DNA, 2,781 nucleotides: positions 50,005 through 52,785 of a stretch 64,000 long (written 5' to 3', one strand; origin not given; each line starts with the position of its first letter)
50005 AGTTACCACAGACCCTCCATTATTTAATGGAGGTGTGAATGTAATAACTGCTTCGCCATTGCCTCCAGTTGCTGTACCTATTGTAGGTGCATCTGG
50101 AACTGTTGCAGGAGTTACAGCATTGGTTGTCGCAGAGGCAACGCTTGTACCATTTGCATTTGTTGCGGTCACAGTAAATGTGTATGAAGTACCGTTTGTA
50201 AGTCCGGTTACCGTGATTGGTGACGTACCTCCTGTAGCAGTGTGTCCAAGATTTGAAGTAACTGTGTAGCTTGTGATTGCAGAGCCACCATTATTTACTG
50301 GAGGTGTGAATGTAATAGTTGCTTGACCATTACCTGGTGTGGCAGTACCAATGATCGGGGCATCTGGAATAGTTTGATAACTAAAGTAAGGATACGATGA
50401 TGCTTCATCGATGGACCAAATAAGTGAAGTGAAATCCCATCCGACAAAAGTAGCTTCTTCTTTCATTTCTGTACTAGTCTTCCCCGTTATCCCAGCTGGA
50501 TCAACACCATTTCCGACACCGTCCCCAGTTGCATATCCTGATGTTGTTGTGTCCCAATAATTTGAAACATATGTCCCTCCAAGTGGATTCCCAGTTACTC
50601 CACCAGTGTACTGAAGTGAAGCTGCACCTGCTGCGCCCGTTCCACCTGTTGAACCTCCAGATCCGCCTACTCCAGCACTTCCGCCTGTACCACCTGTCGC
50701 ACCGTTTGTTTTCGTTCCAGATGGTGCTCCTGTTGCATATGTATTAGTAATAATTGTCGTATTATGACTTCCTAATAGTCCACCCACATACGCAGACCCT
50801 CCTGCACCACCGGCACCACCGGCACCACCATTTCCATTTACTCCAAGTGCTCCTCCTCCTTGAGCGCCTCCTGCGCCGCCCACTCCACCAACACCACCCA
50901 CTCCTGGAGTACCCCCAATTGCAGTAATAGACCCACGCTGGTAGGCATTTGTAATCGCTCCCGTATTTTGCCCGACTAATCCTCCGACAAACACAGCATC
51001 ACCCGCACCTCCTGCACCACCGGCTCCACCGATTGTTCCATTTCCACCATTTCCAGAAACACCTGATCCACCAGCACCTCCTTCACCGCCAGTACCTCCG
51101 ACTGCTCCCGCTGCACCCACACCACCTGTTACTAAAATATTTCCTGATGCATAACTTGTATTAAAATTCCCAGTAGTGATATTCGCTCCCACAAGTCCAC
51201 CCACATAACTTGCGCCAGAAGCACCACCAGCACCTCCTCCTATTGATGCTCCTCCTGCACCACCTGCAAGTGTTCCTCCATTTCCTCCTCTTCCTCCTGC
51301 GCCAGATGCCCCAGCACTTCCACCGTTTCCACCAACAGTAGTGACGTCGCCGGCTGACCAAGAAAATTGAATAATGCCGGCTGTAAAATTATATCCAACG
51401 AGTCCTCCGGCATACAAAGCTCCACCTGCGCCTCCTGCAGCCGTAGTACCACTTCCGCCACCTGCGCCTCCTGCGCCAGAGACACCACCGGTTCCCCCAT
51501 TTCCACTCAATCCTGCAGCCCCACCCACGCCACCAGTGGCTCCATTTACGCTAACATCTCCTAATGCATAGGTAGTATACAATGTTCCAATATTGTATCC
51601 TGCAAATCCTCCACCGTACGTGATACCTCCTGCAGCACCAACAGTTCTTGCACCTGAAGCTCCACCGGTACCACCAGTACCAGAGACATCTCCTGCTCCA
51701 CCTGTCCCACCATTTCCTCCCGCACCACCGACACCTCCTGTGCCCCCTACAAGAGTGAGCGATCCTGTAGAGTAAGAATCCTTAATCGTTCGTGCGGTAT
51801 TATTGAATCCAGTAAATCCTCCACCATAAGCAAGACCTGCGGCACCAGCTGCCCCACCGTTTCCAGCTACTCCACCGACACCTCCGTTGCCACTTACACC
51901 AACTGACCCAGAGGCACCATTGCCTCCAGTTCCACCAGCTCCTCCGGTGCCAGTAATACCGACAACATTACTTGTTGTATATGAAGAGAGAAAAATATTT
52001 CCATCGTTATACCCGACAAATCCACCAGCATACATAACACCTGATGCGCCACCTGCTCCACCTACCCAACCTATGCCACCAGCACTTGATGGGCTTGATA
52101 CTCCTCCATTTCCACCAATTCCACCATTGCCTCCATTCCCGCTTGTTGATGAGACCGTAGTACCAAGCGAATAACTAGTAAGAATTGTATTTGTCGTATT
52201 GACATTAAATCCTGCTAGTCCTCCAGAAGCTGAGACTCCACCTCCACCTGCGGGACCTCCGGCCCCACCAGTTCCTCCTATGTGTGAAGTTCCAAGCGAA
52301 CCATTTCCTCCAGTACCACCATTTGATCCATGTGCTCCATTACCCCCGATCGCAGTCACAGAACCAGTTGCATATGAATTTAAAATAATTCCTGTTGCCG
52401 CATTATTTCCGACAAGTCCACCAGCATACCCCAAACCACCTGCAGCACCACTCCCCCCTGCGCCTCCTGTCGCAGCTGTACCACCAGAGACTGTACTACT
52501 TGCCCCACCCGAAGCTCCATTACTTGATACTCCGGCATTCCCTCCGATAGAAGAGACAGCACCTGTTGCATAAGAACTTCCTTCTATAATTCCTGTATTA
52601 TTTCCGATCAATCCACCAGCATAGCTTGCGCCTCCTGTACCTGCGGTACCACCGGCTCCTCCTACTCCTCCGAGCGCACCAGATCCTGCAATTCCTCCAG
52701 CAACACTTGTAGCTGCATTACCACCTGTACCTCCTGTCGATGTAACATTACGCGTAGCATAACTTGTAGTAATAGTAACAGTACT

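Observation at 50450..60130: ~3,200-aa array of GLUG-like motifs embedded in poly-Gly/Ala/Ser/Thr spacers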

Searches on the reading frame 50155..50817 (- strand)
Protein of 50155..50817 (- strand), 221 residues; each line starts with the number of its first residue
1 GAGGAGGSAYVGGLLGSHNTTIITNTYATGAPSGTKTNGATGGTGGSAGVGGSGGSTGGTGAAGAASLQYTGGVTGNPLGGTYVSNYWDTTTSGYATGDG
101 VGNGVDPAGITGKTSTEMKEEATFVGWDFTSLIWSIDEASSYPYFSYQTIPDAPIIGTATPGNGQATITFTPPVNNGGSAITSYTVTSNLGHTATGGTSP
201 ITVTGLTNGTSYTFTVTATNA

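Call 55: search_protein_families(library=ncbifam, proteins=[window:50155-50817:-], max_evalue=0.1)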
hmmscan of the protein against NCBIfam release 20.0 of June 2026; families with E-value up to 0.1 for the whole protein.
window:50155-50817:- (221 aa): 0 families

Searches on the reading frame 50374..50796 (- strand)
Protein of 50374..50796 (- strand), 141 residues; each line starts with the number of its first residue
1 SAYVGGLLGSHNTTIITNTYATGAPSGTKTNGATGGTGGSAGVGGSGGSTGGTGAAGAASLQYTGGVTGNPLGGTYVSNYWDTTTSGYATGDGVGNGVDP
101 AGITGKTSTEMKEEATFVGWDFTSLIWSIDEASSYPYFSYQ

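Call 7: search_protein_families(library=pfam, proteins=[window:50374-50796:-], max_evalue=10)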
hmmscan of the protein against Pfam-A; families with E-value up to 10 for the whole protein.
seq(141 aa): 0 families

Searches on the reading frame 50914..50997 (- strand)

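Call 7: search_protein_families(library=pfam, proteins=[window:50914-50997:-], max_evalue=10)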
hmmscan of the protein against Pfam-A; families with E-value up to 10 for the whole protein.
seq(28 aa): 1 family
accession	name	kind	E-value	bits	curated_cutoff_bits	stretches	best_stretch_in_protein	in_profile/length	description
PF07581.17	Glug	-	0.00032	21.4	20.5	1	4-25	5-28/28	The GLUG motif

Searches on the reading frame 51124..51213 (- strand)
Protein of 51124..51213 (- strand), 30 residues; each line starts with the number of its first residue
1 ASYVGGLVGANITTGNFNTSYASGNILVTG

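Call 7: search_protein_families(library=pfam, proteins=[window:51124-51213:-], max_evalue=10)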
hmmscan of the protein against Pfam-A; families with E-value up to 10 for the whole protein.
seq(30 aa): 1 family
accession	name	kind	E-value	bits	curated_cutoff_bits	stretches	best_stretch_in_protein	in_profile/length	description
PF07581.17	Glug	-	0.00022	21.8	20.5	1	1-26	2-27/28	The GLUG motif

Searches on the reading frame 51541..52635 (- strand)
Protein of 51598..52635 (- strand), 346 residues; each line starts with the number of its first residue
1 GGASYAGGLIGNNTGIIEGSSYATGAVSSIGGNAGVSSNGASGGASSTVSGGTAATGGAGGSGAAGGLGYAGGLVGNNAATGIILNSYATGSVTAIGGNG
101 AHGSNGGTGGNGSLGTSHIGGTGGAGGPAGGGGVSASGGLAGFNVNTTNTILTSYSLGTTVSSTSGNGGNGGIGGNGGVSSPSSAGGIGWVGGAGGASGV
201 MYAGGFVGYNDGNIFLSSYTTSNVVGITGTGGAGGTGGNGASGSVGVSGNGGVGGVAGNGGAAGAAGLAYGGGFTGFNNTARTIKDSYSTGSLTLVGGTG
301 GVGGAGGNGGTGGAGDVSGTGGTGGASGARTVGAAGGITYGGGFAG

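Call 21: find_homologous_proteins(query=window:51598-52635:-)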
Query window:51598-52635:- (346 aa): 3 proteins with E <= 0.001 among 8000 candidates.
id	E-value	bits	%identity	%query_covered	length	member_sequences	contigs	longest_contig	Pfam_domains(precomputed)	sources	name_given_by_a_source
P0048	4.8e-18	84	69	4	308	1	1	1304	PF00534.27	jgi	jgi:hypothetical protein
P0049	9.9e-11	59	56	5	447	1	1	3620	-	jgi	jgi:hypothetical protein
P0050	1.0e-10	59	-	-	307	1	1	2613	-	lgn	-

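Call 32: predict_structure(alignment_id=A3)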
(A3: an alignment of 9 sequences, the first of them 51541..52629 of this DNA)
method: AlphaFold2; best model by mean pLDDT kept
length: 363 residues; sequences in the alignment: 9
mean_pLDDT: 80.3   pTM: 0.75
mean pLDDT of the five models: 80.3, 77.3, 72.9, 72.0, 62.6
residues with pLDDT >= 90: 68; 70-90: 228; 50-70: 62; < 50: 5
segments of 3 or more residues with pLDDT < 50: 315-319
pLDDT, mean of each block of 10 residues (from residue 1): 89 82 91 84 62 82 92 85 88 94 86 69 90 91 81 84 91 79 74 90 87 78 88 79 55 69 86 78 80 86 72 50 57 78 82 81 76
secondary structure, 60 per line:
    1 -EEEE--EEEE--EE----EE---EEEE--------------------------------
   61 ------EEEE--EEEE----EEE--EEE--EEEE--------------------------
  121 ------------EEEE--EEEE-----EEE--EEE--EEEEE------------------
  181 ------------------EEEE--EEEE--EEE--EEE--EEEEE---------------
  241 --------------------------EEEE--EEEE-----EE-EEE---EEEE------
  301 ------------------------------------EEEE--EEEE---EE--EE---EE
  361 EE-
elements in order: E2-5 E8-11 E25-28 E67-70 E73-76 E81-83 E86-88 E91-94 E133-136 E139-142 E148-150 E153-155 E158-162 E199-202 E205-208 E211-213 E216-218 E221-225 E267-270 E273-276 E285-287 E291-294 E337-340 E343-346 E359-362

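Call 35: fold_search(model_id=the predicted structure, library=pdb)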
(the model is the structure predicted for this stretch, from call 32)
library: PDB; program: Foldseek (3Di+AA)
matches with E <= 10: 138; with E <= 0.001: 1
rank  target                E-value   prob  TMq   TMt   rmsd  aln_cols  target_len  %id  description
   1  7jjv_B                2.3e-04  0.93  0.12  0.31  17.4       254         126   24  Crystal waters on the nine polyproline type II helical bundle springtail antifreeze protein from Granisotoma rainieri  (released 2021-01-27)
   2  7jjv_A                1.1e-03  0.90  0.12  0.33  17.7       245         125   23  Crystal waters on the nine polyproline type II helical bundle springtail antifreeze protein from Granisotoma rainieri  (released 2021-01-27)
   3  4nk6                  1.3e-01  0.01  0.05  0.04  29.1       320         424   10  Crystal Structure of the periplasmic alginate epimerase AlgG (released 2014-01-15)
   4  2pne                  3.7e-01  0.15  0.12  0.42  12.5       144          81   24  Crystal Structure of the Snow Flea Antifreeze Protein (released 2008-04-29)
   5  7vul_B                4.2e-01  0.01  0.08  0.06  25.6       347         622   10  Structure of Klebsiella Phage P560 depolymerase (released 2022-11-16)
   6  4ozz                  4.4e-01  0.01  0.07  0.07  26.9       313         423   10  Crystal Structure of the periplasmic alginate epimerase AlgG T265N T268M double mutant (released 2015-03-04)
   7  5awf_E                4.9e-01  0.02  0.13  0.12  27.0       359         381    8  Crystal structure of SufB-SufC-SufD complex from Escherichia coli (released 2015-11-11)
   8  4ozy                  4.9e-01  0.01  0.06  0.06  28.3       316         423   12  Crystal Structure of the periplasmic alginate epimerase AlgG T265N mutant (released 2015-03-04)
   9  3bog_A                5.1e-01  0.03  0.08  0.20  20.3       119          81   23  Snow Flea Antifreeze Protein Quasi-racemate (released 2008-09-23)
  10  1qrb                  5.1e-01  0.01  0.06  0.05  25.3       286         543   12  PLASTICITY AND STERIC STRAIN IN A PARALLEL BETA-HELIX: RATIONAL MUTATIONS IN P22 TAILSPIKE PROTEIN (released 2000-04-12)
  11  2x85_A                5.1e-01  0.00  0.06  0.04  29.4       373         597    9  Tailspike protein of E. coli bacteriophage HK620 in complex with hexasaccharide (released 2011-03-23)
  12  6nw9_C                5.1e-01  0.00  0.06  0.04  29.7       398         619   10  CRYSTAL STRUCTURE OF A TAILSPIKE PROTEIN 3 (TSP3, ORF212) FROM ESCHERICHIA COLI O157:H7 BACTERIOPHAGE CBA120 (released 2019-06-05)
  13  4xop_A                5.4e-01  0.00  0.06  0.04  29.4       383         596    8  Tailspike protein double mutant D339N/E372Q of E. coli bacteriophage HK620 in complex with hexasaccharide (released 2016-01-27)
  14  6kvh                  6.0e-01  0.00  0.06  0.07  28.1       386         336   11  The mutant crystal structure of endo-polygalacturonase (T284A) from Talaromyces leycettanus JCM 12802 (released 2020-09-09)
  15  6xjb                  6.4e-01  0.06  0.15  0.06  24.5       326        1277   14  IgA1 Protease (released 2020-12-09)
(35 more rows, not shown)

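Call 76: fold_search(model_id=the predicted structure, library=viral)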
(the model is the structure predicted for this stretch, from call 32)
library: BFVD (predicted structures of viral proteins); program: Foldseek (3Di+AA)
matches with E <= 10: 362; with E <= 0.001: 0
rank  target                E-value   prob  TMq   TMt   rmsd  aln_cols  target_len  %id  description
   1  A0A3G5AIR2            6.9e-03  0.01  0.05  0.03  28.8       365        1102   21  Collagen-like protein [Solumvirus sp.]
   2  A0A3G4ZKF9            3.1e-02  0.06  0.12  0.09  26.4       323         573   15  Uncharacterized protein [Terrestrivirus sp.]
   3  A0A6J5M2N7            6.6e-02  0.01  0.07  0.04  27.4       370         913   11  Pectate lyase superfamily protein [uncultured Caudovirales phage]
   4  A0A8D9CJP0            6.9e-02  0.01  0.06  0.05  29.1       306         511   10  Caspase 9 inhibitor [Ectromelia virus]
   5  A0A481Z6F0            9.0e-02  0.02  0.09  0.07  26.0       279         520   18  Collagen triple helix repeat protein (Fragment) [Pithovirus LCPAC104]
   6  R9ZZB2                9.0e-02  0.01  0.07  0.04  27.5       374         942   11  Structural protein [Cellulophaga phage phi17:2]
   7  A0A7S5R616            9.5e-02  0.01  0.08  0.05  27.3       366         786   10  (no name in the UniProt tables at hand)
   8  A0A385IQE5            9.5e-02  0.01  0.08  0.06  27.7       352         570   10  Tail spike protein [Escherichia phage LL11]
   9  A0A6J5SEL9            9.5e-02  0.01  0.06  0.05  29.1       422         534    9  Parallel beta-helix repeat [uncultured Caudovirales phage]
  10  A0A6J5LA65            1.2e-01  0.03  0.10  0.07  48.8       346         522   24  Collagen triple helix repeat [uncultured Caudovirales phage]
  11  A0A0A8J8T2            1.4e-01  0.01  0.06  0.04  25.9       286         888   10  Depolymerase, capsule K1-specific [Klebsiella phage K64-1]
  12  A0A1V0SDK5            1.7e-01  0.01  0.09  0.04  24.2       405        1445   10  GMC-type oxidoreductase [Indivirus ILV1]
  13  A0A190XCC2            1.7e-01  0.01  0.08  0.04  26.4       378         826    9  Tail fiber protein [Acinetobacter phage LZ35]
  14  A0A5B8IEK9            1.7e-01  0.01  0.05  0.07  25.0       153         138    4  TNFR-Cys domain-containing protein [Mimiviridae sp. ChoanoV1]
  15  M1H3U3                2.0e-01  0.01  0.05  0.05  28.9       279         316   14  (no name in the UniProt tables at hand)
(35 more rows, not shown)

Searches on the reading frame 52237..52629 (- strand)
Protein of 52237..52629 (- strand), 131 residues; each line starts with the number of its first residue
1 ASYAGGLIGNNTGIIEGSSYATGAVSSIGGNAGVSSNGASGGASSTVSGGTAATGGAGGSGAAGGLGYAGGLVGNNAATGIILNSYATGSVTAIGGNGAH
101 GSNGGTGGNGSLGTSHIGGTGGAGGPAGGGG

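Call 36: search_protein_representatives(alignment_id=A2)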
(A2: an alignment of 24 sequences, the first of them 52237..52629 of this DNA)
Query: 24 sequences, 126 profile positions. Proteins with E-value up to 0.001 (for the whole library): 14626; up to 1e-10: 4545; up to 1e-30: 302. The best 150 are listed.
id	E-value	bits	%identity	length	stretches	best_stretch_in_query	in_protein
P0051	3.6e-109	376.2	-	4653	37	3-95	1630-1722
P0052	1.8e-105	364.2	-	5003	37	4-101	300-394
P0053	2.2e-101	351.0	-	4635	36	3-90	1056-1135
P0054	1.7e-99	344.9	-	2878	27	3-94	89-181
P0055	1.1e-96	335.8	-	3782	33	3-89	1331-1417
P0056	8.5e-95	329.7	-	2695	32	2-89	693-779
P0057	8.1e-94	326.5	-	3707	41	3-94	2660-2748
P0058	4.8e-88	307.9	-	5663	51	2-93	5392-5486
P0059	3.0e-80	282.7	-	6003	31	3-89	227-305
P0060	1.1e-75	267.9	-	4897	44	3-91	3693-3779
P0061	9.6e-74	261.7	-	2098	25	2-94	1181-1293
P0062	3.9e-73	259.7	-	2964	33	2-90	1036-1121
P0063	5.0e-73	259.3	-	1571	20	4-89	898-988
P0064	2.3e-69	247.5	-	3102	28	2-95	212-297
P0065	5.2e-69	246.4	-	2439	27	3-106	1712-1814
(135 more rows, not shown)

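Call 55: search_protein_families(library=ncbifam, proteins=[window:52237-52629:-], max_evalue=0.1)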
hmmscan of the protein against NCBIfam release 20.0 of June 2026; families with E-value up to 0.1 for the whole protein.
window:52237-52629:- (131 aa): 0 families

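Call 63: search_solved_structures(query=A2, max_evalue=1, show_alignments=2)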
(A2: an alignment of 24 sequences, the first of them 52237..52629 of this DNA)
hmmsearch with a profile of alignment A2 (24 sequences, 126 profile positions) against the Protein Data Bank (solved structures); distinct sequences matched with E-value up to 1: 4.
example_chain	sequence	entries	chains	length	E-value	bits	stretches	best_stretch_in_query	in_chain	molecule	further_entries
7uvl_P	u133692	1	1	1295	0.27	14.5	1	3-103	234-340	LPXTG-motif cell wall anchor domain protein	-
7jgj_A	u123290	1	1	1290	0.51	13.7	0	67-101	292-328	Immunoglobulin A1 protease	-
6xja_P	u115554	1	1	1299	0.52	13.6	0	67-101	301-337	Immunoglobulin A1 protease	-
6xjb_A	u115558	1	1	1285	0.52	13.6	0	67-102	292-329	Immunoglobulin A1 protease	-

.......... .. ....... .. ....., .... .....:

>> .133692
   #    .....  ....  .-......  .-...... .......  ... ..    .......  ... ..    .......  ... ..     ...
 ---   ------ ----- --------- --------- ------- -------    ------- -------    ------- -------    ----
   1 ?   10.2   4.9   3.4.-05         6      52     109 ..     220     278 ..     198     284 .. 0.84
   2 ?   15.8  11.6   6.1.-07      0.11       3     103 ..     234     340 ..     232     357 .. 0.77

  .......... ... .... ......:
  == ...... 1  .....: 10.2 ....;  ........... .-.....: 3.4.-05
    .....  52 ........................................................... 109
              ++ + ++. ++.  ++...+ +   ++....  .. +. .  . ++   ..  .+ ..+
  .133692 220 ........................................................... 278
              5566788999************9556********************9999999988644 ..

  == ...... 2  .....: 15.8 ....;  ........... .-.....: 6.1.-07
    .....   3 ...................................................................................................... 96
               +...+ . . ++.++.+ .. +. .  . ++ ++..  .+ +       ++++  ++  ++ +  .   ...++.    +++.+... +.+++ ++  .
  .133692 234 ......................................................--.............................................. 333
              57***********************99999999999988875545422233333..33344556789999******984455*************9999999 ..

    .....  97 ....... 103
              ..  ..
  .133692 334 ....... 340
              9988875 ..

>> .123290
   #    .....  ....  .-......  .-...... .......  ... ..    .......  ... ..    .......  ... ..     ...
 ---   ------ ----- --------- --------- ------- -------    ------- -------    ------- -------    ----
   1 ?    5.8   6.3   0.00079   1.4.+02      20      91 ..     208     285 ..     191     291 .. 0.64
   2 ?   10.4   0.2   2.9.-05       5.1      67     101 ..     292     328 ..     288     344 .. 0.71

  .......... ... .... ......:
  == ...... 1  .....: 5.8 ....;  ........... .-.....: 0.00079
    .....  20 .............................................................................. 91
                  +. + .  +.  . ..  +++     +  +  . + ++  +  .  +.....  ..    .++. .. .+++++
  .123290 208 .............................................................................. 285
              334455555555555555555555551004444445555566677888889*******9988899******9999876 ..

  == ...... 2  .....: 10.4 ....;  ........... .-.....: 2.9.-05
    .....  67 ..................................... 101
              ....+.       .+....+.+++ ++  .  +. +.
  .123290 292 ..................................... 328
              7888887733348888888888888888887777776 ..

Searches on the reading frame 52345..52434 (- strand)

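Call 7: search_protein_families(library=pfam, proteins=[window:52345-52434:-], max_evalue=10)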
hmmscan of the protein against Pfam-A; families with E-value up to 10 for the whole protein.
seq(30 aa): 1 family
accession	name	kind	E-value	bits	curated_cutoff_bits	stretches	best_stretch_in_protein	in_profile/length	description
PF07581.17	Glug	-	1.8e-06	28.4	20.5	1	2-27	3-28/28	The GLUG motif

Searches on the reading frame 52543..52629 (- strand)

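Call 7: search_protein_families(library=pfam, proteins=[window:52543-52629:-], max_evalue=10)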
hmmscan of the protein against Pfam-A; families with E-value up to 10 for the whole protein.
seq(29 aa): 1 family
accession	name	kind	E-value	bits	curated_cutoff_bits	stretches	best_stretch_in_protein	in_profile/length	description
PF07581.17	Glug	-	0.0052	17.6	20.5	1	1-19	2-22/28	The GLUG motif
